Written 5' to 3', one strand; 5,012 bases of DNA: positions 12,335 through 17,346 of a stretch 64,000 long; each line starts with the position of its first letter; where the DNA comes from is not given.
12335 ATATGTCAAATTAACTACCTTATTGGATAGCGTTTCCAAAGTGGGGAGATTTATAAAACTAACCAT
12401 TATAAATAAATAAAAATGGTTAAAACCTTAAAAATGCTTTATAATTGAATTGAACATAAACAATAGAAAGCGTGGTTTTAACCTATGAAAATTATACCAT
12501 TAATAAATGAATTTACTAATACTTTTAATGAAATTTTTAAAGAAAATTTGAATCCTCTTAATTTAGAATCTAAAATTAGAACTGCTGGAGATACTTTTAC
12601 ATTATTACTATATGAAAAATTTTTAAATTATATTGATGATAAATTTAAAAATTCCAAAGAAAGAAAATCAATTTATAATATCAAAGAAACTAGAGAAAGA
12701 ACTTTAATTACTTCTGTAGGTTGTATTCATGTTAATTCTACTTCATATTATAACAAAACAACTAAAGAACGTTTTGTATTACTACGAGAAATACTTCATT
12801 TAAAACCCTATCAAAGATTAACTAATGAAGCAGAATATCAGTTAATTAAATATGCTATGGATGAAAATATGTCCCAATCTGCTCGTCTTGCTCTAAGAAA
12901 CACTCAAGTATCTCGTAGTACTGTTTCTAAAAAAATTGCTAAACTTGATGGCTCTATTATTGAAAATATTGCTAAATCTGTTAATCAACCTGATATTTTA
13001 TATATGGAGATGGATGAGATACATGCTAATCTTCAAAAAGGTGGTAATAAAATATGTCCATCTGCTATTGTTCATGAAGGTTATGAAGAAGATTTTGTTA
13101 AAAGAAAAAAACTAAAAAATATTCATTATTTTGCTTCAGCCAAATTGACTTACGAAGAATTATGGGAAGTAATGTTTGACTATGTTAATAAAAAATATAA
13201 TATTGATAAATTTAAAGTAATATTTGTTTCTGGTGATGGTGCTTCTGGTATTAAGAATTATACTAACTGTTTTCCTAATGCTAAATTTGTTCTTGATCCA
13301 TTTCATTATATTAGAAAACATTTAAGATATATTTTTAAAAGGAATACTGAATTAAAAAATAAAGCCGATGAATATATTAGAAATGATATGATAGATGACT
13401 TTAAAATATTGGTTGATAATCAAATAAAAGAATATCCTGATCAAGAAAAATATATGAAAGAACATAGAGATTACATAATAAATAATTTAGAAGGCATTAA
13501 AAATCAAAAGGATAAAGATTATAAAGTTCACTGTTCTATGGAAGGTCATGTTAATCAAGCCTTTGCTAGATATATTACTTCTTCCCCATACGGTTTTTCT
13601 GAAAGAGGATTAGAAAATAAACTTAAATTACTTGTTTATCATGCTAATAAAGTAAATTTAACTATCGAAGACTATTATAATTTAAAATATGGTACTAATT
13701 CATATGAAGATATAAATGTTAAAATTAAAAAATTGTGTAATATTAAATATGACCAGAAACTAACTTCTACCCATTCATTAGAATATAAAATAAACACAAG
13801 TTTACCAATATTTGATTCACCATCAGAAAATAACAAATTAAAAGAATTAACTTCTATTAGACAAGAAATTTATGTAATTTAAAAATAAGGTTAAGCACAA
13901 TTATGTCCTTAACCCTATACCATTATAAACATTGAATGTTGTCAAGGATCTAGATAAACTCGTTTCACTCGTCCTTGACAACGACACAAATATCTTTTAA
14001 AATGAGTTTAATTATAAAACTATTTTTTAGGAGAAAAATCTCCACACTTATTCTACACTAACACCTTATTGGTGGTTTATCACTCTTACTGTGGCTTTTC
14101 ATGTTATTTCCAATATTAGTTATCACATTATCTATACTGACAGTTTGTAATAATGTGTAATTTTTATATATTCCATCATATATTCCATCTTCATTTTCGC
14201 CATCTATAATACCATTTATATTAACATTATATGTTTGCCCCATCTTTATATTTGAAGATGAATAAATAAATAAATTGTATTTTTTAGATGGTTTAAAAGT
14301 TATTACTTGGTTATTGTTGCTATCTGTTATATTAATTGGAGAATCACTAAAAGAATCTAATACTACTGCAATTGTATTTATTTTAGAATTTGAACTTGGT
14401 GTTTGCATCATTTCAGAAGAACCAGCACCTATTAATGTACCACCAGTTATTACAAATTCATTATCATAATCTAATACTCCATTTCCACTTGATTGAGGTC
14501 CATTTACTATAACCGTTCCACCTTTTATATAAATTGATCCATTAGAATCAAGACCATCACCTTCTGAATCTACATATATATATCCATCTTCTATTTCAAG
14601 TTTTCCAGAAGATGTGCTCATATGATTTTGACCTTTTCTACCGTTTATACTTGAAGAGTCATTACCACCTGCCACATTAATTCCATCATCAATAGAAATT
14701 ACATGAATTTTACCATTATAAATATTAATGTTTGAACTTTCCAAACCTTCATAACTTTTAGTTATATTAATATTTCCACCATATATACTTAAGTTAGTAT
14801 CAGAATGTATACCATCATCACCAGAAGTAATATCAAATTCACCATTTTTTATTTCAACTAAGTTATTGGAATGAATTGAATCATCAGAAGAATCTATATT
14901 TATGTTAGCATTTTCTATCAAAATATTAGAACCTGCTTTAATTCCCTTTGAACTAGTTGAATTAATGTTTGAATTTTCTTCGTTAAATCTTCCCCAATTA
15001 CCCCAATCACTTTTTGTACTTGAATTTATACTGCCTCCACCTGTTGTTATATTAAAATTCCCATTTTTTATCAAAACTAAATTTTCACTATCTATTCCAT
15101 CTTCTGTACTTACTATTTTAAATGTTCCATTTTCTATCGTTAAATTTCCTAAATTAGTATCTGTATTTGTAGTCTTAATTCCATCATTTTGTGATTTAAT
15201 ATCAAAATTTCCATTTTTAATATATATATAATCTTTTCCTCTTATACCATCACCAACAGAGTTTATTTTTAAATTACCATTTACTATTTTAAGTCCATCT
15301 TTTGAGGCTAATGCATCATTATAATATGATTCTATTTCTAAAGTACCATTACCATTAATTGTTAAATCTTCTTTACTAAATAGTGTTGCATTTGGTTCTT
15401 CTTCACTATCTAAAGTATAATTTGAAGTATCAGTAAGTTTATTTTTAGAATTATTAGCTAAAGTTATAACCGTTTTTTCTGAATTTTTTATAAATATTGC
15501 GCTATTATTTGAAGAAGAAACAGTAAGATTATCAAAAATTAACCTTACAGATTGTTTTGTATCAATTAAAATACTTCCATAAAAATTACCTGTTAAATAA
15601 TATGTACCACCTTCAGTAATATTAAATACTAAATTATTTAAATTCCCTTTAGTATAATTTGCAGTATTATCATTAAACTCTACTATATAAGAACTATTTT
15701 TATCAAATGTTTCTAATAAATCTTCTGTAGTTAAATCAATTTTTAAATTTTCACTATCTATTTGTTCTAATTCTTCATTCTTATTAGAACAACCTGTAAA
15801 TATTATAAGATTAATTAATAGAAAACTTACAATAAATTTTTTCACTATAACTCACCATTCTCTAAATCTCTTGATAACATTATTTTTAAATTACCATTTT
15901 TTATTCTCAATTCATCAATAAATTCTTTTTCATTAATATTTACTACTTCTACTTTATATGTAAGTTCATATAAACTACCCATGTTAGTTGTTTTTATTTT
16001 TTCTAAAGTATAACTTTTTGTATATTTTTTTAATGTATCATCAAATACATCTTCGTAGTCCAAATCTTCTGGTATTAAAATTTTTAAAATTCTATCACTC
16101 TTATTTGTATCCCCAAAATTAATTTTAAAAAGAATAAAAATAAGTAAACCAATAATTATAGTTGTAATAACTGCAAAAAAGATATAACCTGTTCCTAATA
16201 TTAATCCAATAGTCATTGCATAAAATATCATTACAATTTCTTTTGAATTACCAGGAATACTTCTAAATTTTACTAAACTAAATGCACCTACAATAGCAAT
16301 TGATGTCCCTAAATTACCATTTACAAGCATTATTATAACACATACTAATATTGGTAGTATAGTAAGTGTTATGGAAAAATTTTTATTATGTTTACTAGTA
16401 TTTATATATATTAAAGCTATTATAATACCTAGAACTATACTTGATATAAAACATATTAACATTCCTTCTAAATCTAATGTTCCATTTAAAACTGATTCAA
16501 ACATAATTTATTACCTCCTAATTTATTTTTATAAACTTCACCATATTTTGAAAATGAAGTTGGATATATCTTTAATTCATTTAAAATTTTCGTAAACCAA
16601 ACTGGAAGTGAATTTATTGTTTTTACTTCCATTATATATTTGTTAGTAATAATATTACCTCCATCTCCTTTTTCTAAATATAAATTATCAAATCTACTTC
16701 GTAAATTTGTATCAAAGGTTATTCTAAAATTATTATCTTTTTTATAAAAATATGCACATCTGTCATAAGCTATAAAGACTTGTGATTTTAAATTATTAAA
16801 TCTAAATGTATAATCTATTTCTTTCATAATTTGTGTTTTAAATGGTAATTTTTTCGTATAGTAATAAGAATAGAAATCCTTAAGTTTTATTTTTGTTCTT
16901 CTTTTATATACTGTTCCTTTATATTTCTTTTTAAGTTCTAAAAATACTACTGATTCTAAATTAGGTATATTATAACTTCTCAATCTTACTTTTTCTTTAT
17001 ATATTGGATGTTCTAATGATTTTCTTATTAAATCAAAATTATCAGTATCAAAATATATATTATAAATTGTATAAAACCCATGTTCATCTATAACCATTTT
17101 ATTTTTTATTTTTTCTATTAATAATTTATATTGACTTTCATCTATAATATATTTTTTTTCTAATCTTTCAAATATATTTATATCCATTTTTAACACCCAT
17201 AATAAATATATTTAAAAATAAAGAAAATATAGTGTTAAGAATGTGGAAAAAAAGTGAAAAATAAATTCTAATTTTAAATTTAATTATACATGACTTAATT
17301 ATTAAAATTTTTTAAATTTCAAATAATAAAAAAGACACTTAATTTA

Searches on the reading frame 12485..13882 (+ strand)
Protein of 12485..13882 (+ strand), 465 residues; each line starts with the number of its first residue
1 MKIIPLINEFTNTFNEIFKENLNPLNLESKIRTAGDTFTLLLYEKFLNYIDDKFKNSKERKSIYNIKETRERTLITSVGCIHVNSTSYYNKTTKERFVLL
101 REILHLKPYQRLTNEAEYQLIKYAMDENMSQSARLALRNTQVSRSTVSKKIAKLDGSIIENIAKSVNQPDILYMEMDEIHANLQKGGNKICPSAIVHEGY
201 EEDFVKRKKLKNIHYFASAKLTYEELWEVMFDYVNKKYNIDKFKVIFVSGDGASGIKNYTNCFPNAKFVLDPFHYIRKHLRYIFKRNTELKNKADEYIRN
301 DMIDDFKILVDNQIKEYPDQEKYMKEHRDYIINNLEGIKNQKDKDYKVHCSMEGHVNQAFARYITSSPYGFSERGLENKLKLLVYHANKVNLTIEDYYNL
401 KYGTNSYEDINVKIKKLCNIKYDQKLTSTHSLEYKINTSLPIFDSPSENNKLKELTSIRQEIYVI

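Call 36: search_protein_families(library=pfam, proteins=[window:12485-13882:+], max_evalue=0.0001)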
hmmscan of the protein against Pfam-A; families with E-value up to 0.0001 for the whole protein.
window:12485-13882:+ (465 aa): 1 family
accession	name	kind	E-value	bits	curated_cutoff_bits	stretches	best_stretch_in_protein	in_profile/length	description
PF06782.17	UPF0236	-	1.7e-37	129.6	24.3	1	20-389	4-388/400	Uncharacterised protein family (UPF0236)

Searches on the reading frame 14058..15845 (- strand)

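Call 36: search_protein_families(library=pfam, proteins=[window:14058-15845:-], max_evalue=0.0001)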
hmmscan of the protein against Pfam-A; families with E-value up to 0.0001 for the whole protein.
window:14058-15845:- (595 aa): 1 family
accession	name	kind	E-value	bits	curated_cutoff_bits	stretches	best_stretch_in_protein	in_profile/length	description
PF14262.12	Cthe_2159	-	1.6e-87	293.6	25.8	2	75-345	6-262/262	Carbohydrate-binding domain-containing protein Cthe_2159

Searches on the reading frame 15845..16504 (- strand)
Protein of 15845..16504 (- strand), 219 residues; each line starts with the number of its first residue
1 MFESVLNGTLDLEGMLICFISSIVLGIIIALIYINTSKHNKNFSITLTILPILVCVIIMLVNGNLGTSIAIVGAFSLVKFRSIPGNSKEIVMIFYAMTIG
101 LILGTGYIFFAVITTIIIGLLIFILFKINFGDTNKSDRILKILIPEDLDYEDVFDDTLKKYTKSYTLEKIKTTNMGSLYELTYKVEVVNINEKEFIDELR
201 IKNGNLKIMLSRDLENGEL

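Call 36: search_protein_families(library=pfam, proteins=[window:15845-16504:-], max_evalue=0.0001)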
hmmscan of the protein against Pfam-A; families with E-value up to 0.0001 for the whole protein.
window:15845-16504:- (219 aa): 1 family
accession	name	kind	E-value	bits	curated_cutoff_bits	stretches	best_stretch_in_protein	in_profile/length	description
PF16316.10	DUF4956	-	6.9e-15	55.6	30.6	1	23-178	3-164/169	Domain of unknown function (DUF4956)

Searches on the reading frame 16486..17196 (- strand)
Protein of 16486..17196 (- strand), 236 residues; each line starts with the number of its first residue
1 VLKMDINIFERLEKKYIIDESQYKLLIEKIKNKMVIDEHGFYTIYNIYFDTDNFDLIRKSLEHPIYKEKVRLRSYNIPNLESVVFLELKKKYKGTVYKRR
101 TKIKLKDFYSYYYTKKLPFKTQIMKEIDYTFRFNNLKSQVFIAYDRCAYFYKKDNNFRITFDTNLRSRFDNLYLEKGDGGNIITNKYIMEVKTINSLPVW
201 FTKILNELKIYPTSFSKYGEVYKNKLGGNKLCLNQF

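Call 36: search_protein_families(library=pfam, proteins=[window:16486-17196:-], max_evalue=0.0001)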
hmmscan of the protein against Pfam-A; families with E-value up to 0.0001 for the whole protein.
window:16486-17196:- (236 aa): 1 family
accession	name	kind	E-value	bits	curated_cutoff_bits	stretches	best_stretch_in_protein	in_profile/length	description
PF09359.15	VTC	-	1.9e-39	136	23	1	11-221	2-230/235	VTC domain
